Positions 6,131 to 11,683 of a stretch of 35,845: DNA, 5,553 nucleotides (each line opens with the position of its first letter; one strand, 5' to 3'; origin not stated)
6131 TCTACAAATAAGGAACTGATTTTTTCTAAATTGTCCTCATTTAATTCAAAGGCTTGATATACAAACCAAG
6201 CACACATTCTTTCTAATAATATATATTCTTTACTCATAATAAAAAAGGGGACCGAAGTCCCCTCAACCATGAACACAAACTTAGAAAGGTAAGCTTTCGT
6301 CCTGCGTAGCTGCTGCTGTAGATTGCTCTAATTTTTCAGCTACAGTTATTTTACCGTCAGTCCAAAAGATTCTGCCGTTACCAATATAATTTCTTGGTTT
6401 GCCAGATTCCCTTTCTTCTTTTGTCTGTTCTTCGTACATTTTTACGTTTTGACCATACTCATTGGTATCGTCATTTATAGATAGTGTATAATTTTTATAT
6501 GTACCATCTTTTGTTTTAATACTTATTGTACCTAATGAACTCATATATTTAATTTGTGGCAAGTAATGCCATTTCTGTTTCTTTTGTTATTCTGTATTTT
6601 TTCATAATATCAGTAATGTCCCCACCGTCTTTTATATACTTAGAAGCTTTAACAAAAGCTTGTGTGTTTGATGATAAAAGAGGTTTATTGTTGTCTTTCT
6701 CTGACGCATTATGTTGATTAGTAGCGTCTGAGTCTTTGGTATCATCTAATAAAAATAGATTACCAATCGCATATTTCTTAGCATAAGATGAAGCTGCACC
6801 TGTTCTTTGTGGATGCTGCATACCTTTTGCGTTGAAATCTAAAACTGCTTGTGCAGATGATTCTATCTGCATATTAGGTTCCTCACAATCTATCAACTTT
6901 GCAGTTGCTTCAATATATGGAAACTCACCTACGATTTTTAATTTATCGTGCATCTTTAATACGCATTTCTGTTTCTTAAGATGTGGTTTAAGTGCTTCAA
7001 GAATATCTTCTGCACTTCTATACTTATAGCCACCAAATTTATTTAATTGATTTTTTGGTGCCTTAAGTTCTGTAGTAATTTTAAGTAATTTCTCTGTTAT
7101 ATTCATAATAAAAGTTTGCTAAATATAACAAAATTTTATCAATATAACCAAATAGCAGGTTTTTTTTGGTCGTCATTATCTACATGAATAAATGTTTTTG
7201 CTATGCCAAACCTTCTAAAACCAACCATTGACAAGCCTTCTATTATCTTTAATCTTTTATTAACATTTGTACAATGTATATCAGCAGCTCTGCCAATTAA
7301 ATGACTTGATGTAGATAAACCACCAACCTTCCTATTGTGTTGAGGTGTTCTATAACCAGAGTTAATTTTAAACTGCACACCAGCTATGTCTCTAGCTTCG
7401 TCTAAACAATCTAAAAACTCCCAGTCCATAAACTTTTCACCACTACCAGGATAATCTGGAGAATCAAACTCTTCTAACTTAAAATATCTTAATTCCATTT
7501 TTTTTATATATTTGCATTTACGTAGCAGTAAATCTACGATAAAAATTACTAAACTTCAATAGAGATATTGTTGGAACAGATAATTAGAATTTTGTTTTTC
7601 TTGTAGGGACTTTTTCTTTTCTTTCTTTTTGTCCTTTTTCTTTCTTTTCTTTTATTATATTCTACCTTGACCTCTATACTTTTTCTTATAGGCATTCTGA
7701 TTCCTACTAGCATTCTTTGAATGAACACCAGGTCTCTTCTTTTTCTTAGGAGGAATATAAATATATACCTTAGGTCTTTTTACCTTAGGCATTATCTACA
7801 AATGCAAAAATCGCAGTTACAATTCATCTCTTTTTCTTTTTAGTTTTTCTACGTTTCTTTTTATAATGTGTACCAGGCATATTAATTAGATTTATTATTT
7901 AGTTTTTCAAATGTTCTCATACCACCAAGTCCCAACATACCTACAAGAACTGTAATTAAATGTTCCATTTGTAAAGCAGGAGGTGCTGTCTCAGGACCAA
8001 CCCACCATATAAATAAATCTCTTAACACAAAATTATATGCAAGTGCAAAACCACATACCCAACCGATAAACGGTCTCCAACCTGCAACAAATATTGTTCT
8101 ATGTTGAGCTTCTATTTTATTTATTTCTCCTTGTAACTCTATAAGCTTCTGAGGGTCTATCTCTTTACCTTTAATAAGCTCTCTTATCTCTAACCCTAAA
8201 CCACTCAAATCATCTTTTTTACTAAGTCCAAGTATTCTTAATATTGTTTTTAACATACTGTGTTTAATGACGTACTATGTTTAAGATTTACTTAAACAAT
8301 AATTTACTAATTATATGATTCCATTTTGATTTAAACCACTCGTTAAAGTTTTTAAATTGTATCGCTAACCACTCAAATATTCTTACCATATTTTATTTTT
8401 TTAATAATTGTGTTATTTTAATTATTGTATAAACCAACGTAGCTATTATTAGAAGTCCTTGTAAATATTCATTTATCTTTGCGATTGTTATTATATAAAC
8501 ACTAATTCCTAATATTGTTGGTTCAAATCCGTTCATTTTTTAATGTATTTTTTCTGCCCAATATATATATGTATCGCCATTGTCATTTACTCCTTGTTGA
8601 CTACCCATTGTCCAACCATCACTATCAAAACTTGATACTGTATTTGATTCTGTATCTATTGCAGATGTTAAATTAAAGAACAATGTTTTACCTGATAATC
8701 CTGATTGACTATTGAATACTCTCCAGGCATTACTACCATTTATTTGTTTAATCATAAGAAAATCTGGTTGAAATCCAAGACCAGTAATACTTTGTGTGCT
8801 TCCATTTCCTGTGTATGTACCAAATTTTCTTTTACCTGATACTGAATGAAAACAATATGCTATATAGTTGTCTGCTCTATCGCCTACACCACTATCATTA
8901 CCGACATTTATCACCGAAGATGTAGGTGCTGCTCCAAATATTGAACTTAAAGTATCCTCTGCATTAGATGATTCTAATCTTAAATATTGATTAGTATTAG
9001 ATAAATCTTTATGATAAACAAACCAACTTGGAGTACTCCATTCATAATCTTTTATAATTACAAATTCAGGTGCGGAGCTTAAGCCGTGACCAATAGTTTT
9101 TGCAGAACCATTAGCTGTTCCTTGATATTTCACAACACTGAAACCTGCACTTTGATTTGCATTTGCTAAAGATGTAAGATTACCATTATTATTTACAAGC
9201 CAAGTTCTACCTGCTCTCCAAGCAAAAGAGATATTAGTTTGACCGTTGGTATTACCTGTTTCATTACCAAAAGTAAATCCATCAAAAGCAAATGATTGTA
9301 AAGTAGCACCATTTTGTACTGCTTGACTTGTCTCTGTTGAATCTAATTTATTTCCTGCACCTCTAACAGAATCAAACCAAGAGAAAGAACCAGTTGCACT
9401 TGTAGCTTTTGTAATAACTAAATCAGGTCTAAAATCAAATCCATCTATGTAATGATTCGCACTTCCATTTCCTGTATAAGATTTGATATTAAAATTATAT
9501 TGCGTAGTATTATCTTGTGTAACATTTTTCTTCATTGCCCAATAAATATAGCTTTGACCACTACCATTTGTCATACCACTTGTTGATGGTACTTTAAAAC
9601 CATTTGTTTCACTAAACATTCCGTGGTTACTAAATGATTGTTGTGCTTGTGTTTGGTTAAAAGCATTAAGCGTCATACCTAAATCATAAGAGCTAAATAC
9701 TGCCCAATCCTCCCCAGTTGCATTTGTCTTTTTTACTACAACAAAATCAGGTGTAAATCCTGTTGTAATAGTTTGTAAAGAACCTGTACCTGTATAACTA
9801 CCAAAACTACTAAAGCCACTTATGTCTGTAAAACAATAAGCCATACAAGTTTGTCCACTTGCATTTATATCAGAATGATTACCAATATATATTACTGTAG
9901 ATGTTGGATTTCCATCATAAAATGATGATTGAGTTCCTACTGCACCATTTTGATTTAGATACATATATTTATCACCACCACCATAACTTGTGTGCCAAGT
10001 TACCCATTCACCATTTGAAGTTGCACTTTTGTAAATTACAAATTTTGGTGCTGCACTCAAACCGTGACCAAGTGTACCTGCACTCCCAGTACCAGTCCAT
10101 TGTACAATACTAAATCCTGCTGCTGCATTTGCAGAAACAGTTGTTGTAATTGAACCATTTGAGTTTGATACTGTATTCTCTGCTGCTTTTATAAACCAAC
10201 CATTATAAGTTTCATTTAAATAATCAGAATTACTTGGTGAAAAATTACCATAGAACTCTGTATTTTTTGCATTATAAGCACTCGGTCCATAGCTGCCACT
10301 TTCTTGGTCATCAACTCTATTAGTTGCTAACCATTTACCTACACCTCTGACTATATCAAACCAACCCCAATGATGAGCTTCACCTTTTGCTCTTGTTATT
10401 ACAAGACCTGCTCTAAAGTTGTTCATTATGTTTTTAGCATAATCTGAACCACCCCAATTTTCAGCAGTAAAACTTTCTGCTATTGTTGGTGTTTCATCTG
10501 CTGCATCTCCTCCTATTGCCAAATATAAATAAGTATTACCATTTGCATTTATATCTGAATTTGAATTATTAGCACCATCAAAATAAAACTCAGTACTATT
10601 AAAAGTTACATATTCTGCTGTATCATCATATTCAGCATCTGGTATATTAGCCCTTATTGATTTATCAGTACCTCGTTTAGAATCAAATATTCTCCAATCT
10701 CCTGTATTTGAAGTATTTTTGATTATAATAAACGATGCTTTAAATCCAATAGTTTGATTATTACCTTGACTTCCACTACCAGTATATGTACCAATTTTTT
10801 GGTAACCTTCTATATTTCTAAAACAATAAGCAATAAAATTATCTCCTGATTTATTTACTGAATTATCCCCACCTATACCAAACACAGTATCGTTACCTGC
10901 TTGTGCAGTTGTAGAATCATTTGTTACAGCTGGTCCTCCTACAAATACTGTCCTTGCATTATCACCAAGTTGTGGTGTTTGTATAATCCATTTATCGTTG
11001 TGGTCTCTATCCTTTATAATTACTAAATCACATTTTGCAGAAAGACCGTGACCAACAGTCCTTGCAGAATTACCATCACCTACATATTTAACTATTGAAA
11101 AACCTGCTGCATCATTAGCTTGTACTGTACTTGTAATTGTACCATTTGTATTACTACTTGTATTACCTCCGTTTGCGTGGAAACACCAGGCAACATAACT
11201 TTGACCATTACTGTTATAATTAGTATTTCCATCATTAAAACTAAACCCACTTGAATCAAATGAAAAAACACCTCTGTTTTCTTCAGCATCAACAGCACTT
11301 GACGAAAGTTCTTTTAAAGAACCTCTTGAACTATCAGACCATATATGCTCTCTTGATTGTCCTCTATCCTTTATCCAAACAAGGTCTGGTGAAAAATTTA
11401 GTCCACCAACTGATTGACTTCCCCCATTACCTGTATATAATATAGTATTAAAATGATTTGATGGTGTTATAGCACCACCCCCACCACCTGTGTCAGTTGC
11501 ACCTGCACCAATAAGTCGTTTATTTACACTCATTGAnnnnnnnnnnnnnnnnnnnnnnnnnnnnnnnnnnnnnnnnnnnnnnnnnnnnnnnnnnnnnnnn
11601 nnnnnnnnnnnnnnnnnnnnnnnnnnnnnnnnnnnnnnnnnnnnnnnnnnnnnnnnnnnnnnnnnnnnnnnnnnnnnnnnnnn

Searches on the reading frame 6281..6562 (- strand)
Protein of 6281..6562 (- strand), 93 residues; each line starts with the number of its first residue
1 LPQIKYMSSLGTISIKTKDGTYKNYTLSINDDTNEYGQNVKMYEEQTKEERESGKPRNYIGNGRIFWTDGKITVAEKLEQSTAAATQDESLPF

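Call 49: search_protein_families(library=pfam, proteins=[window:6281-6562:-], max_evalue=0.01)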
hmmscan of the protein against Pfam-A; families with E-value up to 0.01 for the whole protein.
window:6281-6562:- (93 aa): 0 families

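Call 50: search_protein_families(library=phrogs, proteins=[window:6281-6562:-], max_evalue=0.01)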
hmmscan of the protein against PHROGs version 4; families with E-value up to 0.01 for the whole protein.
window:6281-6562:- (93 aa): 1 family
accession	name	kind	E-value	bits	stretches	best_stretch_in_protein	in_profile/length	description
phrog_24909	-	unknown function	4.3e-06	28.3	1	19-93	28-104/104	-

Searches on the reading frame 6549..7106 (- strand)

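Call 49: search_protein_families(library=pfam, proteins=[window:6549-7106:-], max_evalue=0.01)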
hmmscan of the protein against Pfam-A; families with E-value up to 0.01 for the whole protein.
window:6549-7106:- (185 aa): 1 family
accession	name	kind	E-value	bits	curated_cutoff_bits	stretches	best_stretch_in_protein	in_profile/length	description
PF04404.17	ERF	-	5.1e-36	124.4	25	1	4-143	2-141/153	ERF superfamily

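Call 50: search_protein_families(library=phrogs, proteins=[window:6549-7106:-], max_evalue=0.01)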
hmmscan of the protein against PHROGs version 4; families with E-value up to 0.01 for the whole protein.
window:6549-7106:- (185 aa): 3 families
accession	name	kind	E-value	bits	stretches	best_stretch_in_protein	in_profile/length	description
phrog_155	-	DNA, RNA and nucleotide metabolism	1.9e-36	127.2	1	1-171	66-224/308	Erf-like ssDNA annealing protein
phrog_2324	-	DNA, RNA and nucleotide metabolism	5.2e-10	40.2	1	1-151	9-151/193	Erf-like ssDNA annealing protein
phrog_10003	-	other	0.00019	22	1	26-138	69-178/297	recombinase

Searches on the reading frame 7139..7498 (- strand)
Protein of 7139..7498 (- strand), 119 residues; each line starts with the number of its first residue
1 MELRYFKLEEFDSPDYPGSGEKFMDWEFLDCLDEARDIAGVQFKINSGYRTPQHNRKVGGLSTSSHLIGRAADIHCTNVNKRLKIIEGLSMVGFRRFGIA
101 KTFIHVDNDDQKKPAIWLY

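Call 49: search_protein_families(library=pfam, proteins=[window:7139-7498:-], max_evalue=0.01)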
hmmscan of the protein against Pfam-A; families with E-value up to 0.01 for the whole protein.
window:7139-7498:- (119 aa): 2 families
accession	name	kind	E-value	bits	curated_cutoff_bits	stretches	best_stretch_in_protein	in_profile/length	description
PF08291.16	Peptidase_M15_3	-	1.5e-16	60.9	23.2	1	26-107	26-108/108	Peptidase M15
PF05951.18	Peptidase_M15_2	-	0.00047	20.4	27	1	23-108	52-147/153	Bacterial protein of unknown function (DUF882)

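Call 50: search_protein_families(library=phrogs, proteins=[window:7139-7498:-], max_evalue=0.01)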
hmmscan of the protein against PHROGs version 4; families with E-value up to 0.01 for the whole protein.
window:7139-7498:- (119 aa): 3 families
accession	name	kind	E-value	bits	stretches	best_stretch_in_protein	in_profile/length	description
phrog_894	-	lysis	4.4e-28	99.3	1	4-118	48-174/389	endolysin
phrog_17373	-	other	7e-12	46.5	1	18-107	31-121/224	peptidase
phrog_25247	-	other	6.1e-11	43.1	1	26-111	422-506/520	peptidase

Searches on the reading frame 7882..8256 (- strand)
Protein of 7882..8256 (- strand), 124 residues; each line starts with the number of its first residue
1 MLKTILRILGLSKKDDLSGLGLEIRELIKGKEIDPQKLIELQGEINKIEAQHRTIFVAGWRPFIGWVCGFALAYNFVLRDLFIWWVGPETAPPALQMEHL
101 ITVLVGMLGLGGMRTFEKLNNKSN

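Call 49: search_protein_families(library=pfam, proteins=[window:7882-8256:-], max_evalue=0.01)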
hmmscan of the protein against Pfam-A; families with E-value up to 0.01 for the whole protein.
window:7882-8256:- (124 aa): 1 family
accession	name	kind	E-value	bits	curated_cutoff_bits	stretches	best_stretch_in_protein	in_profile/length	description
PF11351.13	GTA_holin_3TM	-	5.8e-10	40.2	24.8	1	36-110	46-117/123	Holin of 3TMs, for gene-transfer release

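Call 50: search_protein_families(library=phrogs, proteins=[window:7882-8256:-], max_evalue=0.01)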
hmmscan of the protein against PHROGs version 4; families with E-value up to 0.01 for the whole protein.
window:7882-8256:- (124 aa): 1 family
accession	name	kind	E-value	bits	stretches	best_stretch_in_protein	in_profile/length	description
phrog_3427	-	lysis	1.4e-24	87.7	1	36-122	52-138/141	holin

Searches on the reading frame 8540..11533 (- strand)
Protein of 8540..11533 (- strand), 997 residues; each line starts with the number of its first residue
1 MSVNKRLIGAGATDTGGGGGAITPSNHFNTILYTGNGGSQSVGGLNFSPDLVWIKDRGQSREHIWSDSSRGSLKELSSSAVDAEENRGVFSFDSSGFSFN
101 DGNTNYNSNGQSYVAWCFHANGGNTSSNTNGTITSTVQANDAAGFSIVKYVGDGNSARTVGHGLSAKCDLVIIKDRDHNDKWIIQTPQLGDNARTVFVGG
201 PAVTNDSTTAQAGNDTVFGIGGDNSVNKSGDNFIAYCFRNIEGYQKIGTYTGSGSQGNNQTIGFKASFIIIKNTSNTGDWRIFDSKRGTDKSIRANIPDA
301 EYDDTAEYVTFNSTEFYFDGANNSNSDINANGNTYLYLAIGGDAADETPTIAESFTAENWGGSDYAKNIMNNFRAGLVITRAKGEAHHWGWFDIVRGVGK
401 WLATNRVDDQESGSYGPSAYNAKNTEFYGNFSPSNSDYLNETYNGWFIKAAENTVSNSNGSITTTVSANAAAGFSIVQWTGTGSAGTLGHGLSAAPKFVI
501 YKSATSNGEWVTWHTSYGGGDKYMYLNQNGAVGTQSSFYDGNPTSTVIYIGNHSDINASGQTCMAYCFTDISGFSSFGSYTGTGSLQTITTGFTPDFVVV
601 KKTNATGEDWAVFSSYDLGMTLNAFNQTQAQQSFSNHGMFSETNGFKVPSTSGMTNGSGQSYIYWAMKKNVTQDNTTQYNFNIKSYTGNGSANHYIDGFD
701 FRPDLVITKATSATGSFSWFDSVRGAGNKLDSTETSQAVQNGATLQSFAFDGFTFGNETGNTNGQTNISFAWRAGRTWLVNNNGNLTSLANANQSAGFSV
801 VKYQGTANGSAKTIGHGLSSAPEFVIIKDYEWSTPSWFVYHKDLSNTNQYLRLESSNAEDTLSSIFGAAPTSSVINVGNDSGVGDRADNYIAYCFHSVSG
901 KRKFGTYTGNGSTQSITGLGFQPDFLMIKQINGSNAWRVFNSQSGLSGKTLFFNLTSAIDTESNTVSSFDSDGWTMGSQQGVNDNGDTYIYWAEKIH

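Call 13: search_protein_families(library=phrogs, proteins=[window:8540-11533:-], max_evalue=0.001)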
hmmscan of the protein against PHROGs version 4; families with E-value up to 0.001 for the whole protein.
window:8540-11533:- (997 aa): 2 families
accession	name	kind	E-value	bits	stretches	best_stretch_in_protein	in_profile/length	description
phrog_19943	-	head and packaging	2.3e-192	642.7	4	23-341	897-1217/1227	virion structural protein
phrog_24898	-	tail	2.6e-162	541.1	3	671-945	28-305/371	tail fiber protein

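Call 14: search_protein_families(library=pfam, proteins=[window:8540-11533:-], max_evalue=0.001)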
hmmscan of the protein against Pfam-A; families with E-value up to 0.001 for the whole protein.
window:8540-11533:- (997 aa): 2 families
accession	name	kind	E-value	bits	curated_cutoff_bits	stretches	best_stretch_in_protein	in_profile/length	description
PF24299.1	DUF7483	-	4.8e-206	683.7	27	4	24-340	2-326/330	Domain of unknown function (DUF7483)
PF24060.1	DUF7361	-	0.00014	22.6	29.5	0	149-226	5-80/95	Domain of unknown function (DUF7361)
